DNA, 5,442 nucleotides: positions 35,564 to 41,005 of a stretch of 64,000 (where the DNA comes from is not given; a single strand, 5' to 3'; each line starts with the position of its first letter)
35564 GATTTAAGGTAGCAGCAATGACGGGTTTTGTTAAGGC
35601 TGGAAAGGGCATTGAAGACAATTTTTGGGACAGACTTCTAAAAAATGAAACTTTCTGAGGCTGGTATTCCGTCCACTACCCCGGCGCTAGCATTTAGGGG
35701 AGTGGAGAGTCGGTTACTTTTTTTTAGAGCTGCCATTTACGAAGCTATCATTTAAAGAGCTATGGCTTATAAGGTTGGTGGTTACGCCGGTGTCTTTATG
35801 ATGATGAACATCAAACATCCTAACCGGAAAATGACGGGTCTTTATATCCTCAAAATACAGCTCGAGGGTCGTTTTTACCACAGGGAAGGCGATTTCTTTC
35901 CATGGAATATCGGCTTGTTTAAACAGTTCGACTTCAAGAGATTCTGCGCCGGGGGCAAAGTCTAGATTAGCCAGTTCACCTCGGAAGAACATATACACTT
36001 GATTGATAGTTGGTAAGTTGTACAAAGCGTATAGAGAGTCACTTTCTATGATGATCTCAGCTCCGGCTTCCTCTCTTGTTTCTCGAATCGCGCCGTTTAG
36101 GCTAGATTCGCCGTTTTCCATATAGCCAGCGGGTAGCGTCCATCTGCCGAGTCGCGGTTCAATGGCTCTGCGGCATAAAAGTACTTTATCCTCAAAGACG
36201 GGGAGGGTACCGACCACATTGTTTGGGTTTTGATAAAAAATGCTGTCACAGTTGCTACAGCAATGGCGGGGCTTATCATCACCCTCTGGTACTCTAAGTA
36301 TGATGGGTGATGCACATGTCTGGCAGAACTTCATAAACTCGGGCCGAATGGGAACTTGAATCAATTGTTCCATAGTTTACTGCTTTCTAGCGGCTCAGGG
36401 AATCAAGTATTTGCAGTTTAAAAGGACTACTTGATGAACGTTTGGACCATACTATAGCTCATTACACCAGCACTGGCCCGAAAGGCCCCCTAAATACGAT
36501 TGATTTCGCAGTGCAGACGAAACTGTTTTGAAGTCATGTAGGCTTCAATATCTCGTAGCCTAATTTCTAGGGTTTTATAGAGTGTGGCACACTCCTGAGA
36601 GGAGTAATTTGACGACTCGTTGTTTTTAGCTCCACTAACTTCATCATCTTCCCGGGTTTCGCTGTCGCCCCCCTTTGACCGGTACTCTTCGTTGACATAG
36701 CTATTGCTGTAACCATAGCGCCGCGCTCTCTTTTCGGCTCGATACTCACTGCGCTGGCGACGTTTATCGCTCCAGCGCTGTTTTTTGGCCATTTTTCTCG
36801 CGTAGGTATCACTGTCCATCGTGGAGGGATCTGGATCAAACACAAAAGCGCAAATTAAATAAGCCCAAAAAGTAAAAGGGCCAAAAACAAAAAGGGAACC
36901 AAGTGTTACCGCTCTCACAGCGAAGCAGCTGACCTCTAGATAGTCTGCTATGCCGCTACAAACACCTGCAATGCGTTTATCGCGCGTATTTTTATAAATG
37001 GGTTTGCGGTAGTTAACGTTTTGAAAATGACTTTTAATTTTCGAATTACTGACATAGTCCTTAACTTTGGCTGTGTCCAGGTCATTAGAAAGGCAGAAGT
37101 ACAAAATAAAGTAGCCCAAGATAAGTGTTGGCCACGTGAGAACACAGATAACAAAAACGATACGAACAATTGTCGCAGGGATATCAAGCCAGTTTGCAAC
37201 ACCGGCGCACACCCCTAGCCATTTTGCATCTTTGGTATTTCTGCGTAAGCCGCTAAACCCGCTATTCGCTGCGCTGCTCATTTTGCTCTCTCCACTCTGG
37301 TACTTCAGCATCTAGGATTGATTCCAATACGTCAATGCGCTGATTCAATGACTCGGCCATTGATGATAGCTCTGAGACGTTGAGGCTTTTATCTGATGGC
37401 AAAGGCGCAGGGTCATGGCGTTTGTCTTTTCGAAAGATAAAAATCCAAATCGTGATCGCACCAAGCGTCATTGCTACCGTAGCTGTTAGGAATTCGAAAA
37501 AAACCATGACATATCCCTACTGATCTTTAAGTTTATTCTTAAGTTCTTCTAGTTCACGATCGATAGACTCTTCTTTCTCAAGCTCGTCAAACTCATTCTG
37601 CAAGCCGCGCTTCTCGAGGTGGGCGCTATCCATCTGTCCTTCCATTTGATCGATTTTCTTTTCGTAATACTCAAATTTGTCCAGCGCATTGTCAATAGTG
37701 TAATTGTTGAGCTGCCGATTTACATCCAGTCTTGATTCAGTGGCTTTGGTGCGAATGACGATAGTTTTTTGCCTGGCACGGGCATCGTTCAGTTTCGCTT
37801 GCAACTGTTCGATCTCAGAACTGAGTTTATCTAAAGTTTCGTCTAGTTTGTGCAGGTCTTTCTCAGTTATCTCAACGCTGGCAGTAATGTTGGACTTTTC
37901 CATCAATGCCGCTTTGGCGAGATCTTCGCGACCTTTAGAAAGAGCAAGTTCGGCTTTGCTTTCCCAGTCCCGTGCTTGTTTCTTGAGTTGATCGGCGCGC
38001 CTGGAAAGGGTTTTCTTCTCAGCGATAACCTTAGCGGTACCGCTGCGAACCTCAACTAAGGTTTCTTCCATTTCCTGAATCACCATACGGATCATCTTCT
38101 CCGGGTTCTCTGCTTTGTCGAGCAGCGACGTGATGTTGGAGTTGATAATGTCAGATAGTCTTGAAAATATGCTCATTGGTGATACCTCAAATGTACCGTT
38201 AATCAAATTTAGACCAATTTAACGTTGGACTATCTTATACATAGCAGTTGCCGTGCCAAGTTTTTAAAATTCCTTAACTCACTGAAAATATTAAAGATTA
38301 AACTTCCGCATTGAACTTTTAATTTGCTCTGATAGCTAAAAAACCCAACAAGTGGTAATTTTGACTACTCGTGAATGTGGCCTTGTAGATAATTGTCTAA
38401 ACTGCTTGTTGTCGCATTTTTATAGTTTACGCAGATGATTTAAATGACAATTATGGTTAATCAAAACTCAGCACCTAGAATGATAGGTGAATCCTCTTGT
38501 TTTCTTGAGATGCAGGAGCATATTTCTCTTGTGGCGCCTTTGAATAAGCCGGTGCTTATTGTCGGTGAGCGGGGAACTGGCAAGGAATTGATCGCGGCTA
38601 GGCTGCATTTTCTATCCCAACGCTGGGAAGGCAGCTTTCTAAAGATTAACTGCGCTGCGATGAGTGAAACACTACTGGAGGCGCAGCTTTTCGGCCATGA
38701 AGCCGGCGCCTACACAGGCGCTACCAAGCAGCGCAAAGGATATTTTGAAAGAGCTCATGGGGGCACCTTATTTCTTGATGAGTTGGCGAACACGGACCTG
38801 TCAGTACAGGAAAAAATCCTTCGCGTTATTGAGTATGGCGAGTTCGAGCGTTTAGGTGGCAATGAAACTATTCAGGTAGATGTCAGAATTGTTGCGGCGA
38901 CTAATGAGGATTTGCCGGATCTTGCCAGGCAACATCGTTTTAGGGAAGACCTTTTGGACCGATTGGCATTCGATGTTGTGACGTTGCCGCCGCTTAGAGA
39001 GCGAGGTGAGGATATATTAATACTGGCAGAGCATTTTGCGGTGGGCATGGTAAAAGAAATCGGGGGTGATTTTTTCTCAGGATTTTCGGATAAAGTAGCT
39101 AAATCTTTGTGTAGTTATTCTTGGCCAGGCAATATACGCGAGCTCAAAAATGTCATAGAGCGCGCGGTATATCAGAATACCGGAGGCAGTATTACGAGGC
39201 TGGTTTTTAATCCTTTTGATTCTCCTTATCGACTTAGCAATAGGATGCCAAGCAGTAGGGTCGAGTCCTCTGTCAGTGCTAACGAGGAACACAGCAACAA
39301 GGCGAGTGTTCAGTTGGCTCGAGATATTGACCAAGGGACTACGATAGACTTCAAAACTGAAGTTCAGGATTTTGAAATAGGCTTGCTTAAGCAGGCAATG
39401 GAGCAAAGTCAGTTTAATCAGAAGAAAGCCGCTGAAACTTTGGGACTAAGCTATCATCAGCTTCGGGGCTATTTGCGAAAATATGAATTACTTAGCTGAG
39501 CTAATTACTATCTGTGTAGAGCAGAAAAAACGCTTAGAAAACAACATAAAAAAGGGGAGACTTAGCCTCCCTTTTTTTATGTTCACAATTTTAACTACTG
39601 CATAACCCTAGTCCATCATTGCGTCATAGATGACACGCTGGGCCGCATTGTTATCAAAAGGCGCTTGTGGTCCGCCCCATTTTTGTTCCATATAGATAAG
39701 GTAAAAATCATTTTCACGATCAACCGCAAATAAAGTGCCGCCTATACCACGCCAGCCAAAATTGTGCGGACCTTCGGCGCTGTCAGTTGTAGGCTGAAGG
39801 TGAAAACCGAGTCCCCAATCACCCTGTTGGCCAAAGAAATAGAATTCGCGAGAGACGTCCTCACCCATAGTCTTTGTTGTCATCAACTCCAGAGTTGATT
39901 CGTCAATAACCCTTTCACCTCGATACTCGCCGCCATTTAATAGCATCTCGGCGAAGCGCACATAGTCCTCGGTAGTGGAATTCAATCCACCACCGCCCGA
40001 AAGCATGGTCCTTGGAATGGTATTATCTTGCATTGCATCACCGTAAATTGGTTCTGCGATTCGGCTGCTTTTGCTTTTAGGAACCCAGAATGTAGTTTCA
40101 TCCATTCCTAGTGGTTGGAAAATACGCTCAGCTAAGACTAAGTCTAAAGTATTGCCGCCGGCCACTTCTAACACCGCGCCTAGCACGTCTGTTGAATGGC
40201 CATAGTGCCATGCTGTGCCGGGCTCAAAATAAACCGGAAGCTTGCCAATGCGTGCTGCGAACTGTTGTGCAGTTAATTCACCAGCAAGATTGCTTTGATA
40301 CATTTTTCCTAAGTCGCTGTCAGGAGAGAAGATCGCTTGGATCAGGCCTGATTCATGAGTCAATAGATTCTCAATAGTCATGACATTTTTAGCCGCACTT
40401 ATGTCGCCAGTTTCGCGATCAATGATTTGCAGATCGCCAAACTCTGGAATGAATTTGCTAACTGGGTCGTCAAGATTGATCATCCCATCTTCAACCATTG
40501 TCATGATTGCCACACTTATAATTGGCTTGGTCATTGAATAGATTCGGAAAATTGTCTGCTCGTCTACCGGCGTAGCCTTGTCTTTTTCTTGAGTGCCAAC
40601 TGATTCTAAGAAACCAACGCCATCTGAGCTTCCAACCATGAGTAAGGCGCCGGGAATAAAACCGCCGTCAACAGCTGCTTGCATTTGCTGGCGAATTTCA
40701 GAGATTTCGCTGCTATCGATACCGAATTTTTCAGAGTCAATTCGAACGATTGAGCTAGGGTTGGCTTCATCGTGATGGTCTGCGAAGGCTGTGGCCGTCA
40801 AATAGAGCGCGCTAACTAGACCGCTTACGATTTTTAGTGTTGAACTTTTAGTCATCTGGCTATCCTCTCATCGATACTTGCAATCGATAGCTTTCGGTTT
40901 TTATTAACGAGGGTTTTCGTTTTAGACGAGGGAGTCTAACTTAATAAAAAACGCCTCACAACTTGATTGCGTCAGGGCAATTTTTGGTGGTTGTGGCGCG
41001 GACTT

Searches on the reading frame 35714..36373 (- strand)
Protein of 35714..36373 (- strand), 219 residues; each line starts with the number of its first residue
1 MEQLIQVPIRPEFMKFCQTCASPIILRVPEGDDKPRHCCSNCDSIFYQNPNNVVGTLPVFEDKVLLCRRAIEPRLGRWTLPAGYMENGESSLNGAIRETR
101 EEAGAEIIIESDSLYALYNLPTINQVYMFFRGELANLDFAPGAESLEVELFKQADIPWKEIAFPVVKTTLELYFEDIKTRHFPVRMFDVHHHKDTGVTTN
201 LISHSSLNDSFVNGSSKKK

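Call 8: search_protein_families(library=ncbifam, proteins=[window:35714-36373:-])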
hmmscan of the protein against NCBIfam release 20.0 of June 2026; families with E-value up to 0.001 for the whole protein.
window:35714-36373:- (219 aa): 13 families
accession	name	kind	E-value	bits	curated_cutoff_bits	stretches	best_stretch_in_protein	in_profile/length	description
NF003788.0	PRK05379.1-5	equivalog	9.5e-07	28.4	354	1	59-104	221-266/351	bifunctional nicotinamide-nucleotide adenylyltransferase/Nudix hydroxylase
NF003787.0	PRK05379.1-4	equivalog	5.9e-06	25.5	449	1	54-106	211-263/346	bifunctional nicotinamide-nucleotide adenylyltransferase/Nudix hydroxylase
NF006530.0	PRK08999.1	equivalog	4.7e-05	22.6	245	1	54-107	10-64/315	Nudix family hydrolase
NF003791.0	PRK05379.2-3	equivalog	6.7e-05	22.2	409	1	59-106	210-257/340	bifunctional nicotinamide-nucleotide adenylyltransferase/Nudix hydroxylase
TIGR02705.1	nudix_YtkD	equivalog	0.00015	21.4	154.4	1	46-107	20-76/156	RNA deprotection pyrophosphohydrolase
NF003790.0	PRK05379.2-2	equivalog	0.00019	20.6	403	1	62-109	228-275/354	bifunctional nicotinamide mononucleotide adenylyltransferase/ADP-ribose pyrophosphatase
NF052459.1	OxoGTPPhMutT1Mycb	equivalog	0.00025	20.3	475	1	72-149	25-102/292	8-oxo-(d)GTP phosphatase MutT1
NF003786.0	PRK05379.1-2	equivalog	0.0003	20.1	397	1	58-103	225-270/354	bifunctional nicotinamide-nucleotide adenylyltransferase/Nudix hydroxylase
NF041652.1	Nud_hyd_Dein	equivalog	0.00031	21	200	1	73-106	40-73/152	Nudix hydrolase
NF001299.0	PRK00241.1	equivalog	0.00032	20.2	158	1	15-107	103-190/263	NAD(+) diphosphatase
NF001938.0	PRK00714.1-5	equivalog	0.00037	19.9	116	1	61-123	24-94/172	RNA pyrophosphohydrolase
NF003785.0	PRK05379.1-1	equivalog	0.00073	18.8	418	0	50-111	201-263/347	bifunctional nicotinamide-nucleotide adenylyltransferase/Nudix hydroxylase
NF006961.0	PRK09438.1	equivalog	0.00084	18.8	103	0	47-115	5-71/151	dihydroneopterin triphosphate diphosphatase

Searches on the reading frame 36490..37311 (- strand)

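Call 60: search_protein_families(library=pfam, proteins=[window:36490-37311:-], max_evalue=0.00001)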
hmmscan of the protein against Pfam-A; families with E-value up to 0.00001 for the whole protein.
window:36490-37311:- (273 aa): 1 family
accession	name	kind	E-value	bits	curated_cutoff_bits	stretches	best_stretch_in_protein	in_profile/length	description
PF04024.17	PspC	-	7.7e-29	99.7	25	2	103-159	1-56/58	PspC domain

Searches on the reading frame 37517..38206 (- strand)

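Call 60: search_protein_families(library=pfam, proteins=[window:37517-38206:-], max_evalue=0.00001)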
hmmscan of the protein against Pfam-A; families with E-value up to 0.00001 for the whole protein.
window:37517-38206:- (229 aa): 1 family
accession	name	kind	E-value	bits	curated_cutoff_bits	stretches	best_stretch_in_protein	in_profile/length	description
PF04012.17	PspA_IM30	-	1.9e-44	152.3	33.9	1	12-225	1-217/220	PspA/IM30 family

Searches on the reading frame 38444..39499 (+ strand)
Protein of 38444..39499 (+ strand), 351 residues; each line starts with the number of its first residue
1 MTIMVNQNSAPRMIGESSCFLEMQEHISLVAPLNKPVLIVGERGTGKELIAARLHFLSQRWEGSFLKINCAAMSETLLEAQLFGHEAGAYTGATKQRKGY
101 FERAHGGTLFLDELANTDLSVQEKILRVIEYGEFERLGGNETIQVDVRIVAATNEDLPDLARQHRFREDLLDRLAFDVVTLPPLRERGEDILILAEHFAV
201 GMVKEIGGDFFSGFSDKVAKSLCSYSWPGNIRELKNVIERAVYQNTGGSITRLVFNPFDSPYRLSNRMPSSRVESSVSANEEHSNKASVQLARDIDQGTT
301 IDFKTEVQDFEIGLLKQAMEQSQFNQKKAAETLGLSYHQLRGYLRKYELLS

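Call 60: search_protein_families(library=pfam, proteins=[window:38444-39499:+], max_evalue=0.00001)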
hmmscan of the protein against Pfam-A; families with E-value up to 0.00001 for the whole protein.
window:38444-39499:+ (351 aa): 6 families
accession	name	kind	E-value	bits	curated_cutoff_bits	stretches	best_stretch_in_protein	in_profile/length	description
PF00158.32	Sigma54_activat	-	3e-61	206.4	20.2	1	13-175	1-163/168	Sigma-54 interaction domain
PF25601.1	AAA_lid_14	-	3.1e-18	65.8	27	1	185-251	1-66/87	AAA+ ATPase lid domain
PF14532.12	Sigma54_activ_2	-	4e-18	66.4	25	1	14-184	1-138/138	Sigma-54 interaction domain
PF07728.20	AAA_5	-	5.9e-09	36.5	22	1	36-173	1-138/139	AAA domain (dynein-related subfamily)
PF02954.25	HTH_8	-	7.7e-09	35.6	22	1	308-347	3-42/42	Bacterial regulatory protein, Fis family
PF01078.27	Mg_chelatase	-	7.4e-07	29.2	20.3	0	35-154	23-157/207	Magnesium chelatase, subunit ChlI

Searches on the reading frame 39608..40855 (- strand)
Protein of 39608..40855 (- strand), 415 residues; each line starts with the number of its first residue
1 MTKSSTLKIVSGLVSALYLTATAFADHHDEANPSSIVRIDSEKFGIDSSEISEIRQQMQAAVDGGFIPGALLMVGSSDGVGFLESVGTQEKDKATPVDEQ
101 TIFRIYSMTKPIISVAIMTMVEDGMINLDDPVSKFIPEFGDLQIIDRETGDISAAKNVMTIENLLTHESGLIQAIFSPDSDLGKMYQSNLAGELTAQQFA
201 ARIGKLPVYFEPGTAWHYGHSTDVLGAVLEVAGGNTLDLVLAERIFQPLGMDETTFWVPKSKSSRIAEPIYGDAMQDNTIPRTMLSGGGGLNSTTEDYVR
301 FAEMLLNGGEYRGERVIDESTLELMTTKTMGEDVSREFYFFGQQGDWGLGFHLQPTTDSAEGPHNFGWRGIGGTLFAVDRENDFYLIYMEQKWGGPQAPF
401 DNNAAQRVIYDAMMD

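Call 60: search_protein_families(library=pfam, proteins=[window:39608-40855:-], max_evalue=0.00001)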
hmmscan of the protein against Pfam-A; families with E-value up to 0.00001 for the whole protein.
window:39608-40855:- (415 aa): 1 family
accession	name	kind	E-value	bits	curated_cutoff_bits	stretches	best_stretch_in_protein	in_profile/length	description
PF00144.29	Beta-lactamase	-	2.2e-58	198.5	27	1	55-407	2-325/329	Beta-lactamase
